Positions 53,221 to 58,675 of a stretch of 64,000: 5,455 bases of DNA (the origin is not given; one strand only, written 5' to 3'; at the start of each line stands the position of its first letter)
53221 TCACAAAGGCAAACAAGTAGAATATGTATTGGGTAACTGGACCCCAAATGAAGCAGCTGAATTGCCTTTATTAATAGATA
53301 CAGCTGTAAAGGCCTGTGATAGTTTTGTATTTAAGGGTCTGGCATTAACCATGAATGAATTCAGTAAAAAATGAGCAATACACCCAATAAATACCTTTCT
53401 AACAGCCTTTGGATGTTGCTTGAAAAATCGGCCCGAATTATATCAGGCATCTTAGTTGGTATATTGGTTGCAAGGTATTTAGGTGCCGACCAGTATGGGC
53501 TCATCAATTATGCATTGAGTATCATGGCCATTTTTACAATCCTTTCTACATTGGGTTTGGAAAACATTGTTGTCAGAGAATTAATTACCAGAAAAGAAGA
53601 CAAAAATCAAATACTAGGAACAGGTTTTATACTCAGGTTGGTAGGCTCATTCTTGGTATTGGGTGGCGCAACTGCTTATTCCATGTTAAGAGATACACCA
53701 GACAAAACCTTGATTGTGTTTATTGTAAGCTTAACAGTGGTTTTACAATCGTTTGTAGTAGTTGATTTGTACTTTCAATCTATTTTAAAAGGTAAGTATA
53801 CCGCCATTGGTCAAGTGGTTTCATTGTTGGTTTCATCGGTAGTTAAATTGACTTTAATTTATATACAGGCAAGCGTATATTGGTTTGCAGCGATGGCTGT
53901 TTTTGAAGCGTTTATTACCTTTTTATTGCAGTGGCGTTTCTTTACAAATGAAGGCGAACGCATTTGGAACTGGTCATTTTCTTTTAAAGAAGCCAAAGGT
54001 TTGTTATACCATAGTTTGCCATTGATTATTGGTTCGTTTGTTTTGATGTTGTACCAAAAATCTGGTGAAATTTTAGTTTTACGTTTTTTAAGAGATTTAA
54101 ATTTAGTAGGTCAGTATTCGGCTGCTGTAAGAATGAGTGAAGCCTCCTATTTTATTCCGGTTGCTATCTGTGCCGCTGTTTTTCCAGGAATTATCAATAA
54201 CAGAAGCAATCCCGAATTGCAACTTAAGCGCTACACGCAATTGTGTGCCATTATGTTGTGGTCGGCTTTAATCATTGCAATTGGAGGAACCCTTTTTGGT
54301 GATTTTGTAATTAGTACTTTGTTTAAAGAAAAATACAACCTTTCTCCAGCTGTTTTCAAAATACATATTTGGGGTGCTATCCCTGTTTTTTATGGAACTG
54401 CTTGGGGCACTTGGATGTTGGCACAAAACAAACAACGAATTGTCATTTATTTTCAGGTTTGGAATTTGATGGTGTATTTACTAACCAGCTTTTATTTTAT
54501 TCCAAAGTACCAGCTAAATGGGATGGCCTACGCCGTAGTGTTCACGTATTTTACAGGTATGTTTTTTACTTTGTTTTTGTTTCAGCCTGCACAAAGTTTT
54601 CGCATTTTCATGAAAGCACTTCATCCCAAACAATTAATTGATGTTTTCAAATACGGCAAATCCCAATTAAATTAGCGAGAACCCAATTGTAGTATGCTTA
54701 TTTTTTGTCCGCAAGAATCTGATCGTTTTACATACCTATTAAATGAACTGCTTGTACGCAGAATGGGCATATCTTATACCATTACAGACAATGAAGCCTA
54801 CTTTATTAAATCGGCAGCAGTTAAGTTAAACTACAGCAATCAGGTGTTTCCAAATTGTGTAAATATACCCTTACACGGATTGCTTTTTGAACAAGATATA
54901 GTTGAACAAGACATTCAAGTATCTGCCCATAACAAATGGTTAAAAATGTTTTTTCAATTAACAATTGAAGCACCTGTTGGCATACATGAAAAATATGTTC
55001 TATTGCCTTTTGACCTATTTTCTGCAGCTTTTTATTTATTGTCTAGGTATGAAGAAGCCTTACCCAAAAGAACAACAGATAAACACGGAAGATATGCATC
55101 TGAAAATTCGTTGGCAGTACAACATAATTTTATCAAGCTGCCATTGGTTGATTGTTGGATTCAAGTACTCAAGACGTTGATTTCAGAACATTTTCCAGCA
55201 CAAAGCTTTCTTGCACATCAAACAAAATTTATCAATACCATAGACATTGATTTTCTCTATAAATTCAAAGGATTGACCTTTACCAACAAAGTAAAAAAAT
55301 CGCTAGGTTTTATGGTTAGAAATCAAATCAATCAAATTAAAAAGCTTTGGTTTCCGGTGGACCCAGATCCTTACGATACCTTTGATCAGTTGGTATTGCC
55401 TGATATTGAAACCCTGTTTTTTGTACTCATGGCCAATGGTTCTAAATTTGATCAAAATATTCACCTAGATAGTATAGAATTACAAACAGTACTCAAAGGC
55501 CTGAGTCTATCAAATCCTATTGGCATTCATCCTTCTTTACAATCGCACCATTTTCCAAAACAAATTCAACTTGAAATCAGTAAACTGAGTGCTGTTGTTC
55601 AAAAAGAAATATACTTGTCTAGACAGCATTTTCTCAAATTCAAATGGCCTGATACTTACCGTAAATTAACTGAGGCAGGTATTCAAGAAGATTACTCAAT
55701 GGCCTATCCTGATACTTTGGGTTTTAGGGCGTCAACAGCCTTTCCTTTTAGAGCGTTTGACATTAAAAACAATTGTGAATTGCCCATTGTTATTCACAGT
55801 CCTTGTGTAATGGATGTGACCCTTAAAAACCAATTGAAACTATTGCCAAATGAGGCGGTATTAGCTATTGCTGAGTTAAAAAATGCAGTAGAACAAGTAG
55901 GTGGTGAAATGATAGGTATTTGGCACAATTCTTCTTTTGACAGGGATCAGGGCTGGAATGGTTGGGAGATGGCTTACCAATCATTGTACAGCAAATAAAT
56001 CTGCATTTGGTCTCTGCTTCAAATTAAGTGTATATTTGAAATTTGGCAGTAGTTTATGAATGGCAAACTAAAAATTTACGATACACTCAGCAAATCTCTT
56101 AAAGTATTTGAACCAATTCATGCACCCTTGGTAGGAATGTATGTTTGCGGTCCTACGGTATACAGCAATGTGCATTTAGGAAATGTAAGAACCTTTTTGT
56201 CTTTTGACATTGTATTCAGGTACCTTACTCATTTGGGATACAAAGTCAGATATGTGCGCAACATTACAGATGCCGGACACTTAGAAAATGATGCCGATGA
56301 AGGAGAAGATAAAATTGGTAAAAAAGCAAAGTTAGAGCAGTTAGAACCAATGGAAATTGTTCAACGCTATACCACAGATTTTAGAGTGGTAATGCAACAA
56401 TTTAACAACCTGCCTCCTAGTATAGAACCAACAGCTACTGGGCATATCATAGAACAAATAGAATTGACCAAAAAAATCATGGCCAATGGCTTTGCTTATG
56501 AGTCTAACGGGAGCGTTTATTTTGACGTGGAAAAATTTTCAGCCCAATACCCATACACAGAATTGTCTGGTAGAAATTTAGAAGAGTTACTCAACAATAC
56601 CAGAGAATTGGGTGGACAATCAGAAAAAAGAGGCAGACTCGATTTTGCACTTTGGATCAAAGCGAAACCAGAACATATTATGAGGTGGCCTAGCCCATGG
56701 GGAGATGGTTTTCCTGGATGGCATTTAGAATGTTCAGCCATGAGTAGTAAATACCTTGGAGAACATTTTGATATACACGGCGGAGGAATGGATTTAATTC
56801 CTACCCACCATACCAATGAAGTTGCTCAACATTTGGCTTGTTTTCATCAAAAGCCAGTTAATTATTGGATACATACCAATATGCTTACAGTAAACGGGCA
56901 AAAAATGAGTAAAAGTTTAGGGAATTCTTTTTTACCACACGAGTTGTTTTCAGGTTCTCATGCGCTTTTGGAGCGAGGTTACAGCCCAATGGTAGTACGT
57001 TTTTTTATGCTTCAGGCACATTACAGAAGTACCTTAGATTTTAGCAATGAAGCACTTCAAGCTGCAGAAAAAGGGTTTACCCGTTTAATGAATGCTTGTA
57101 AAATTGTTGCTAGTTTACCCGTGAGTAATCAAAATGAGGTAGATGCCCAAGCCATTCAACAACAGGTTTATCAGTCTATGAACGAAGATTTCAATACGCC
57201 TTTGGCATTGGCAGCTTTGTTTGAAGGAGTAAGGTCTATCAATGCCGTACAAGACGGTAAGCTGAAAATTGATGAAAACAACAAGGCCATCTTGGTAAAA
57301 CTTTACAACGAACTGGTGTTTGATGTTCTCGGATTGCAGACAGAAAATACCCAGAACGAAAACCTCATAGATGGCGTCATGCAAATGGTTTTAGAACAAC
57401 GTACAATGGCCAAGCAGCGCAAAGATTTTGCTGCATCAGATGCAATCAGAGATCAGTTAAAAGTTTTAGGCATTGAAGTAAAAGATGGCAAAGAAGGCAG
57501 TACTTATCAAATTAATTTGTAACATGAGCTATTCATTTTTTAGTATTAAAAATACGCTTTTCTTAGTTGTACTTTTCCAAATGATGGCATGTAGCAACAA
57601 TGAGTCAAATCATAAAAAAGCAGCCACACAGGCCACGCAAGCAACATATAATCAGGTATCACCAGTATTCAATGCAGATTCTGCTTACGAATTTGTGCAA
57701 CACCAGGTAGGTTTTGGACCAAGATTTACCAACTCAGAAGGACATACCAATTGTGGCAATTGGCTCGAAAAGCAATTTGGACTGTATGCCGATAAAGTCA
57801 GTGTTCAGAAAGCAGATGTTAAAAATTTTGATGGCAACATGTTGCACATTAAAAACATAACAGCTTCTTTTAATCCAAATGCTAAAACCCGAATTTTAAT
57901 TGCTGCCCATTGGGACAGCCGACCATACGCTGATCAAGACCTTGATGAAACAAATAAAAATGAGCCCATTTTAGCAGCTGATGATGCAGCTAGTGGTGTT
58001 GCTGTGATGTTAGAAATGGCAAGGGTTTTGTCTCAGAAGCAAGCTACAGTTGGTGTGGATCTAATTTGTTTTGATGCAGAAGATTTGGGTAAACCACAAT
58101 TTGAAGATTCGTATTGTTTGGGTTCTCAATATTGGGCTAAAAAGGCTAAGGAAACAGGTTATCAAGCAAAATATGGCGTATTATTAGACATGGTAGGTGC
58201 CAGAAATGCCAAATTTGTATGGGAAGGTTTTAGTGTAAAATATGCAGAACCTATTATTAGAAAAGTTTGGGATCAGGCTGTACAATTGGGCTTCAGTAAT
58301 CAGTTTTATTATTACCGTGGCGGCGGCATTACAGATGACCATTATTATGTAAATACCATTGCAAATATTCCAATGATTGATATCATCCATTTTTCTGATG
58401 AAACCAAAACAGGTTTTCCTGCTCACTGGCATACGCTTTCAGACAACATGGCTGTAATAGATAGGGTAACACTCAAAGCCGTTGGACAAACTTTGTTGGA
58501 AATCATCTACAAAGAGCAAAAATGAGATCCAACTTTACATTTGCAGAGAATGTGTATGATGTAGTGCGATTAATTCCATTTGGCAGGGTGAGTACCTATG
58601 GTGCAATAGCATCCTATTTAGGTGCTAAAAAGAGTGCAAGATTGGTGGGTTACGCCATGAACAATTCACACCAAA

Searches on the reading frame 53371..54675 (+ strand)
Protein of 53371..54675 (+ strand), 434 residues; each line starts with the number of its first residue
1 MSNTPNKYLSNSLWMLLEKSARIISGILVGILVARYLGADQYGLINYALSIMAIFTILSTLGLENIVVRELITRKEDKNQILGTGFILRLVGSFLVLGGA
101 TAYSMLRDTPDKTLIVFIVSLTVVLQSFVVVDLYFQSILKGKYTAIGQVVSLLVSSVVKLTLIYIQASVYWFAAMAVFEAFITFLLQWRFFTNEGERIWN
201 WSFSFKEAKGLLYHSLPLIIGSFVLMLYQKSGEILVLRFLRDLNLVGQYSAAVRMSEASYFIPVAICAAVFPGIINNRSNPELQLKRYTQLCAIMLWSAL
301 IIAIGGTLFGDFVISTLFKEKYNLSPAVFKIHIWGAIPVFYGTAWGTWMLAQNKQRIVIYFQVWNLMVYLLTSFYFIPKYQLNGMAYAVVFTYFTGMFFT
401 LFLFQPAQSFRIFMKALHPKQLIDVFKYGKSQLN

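Call 51: search_protein_families(library=pfam, proteins=[window:53371-54675:+], max_evalue=0.001)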
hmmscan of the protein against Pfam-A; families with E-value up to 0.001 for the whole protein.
window:53371-54675:+ (434 aa): 2 families
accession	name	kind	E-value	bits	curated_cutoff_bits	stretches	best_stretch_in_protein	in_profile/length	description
PF01943.22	Polysacc_synt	-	4.7e-21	75.9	28.2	1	10-273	3-269/274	Polysaccharide biosynthesis protein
PF13440.11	Polysacc_synt_3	-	4.1e-19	69.4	23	1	32-323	1-289/293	Polysaccharide biosynthesis protein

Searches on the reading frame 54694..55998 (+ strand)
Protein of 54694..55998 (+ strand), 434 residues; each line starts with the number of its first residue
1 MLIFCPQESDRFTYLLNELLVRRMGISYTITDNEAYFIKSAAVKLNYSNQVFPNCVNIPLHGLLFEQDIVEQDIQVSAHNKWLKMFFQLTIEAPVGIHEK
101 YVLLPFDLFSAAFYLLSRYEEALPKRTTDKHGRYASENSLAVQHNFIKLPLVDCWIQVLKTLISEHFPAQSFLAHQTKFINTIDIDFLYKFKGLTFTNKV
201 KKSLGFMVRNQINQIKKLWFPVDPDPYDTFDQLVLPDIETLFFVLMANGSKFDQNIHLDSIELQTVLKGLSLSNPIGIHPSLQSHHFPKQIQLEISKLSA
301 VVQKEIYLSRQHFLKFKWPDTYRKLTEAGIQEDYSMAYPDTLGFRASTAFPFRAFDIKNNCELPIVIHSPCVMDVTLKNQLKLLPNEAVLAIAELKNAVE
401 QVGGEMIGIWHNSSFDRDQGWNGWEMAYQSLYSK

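Call 51: search_protein_families(library=pfam, proteins=[window:54694-55998:+], max_evalue=0.001)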
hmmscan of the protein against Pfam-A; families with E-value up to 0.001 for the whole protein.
window:54694-55998:+ (434 aa): 1 family
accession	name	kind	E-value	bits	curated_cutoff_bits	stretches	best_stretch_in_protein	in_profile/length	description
PF23019.1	DUF7033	-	1.5e-29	102.6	27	1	104-192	1-88/90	Family of unknown function (DUF7033)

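Call 81: search_solved_structures(query=window:54694-55998:+, max_evalue=1)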
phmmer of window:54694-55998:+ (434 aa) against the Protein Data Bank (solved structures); distinct sequences matched with E-value up to 1: 0.

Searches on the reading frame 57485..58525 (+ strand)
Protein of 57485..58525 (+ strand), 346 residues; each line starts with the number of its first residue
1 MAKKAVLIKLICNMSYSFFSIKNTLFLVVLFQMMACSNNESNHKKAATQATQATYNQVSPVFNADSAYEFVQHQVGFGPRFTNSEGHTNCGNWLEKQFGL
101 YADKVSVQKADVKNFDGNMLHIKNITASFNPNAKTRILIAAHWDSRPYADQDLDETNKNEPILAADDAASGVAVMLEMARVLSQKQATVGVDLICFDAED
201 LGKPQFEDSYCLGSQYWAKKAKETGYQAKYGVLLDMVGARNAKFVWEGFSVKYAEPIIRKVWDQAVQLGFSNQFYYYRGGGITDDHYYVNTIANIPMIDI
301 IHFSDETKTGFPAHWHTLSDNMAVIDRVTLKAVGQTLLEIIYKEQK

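Call 51: search_protein_families(library=pfam, proteins=[window:57485-58525:+], max_evalue=0.001)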
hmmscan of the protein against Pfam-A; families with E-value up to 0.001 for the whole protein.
window:57485-58525:+ (346 aa): 1 family
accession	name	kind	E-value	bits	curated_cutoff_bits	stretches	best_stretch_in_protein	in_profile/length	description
PF04389.22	Peptidase_M28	-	1.1e-35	123.6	21.3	1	124-340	1-192/193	Peptidase family M28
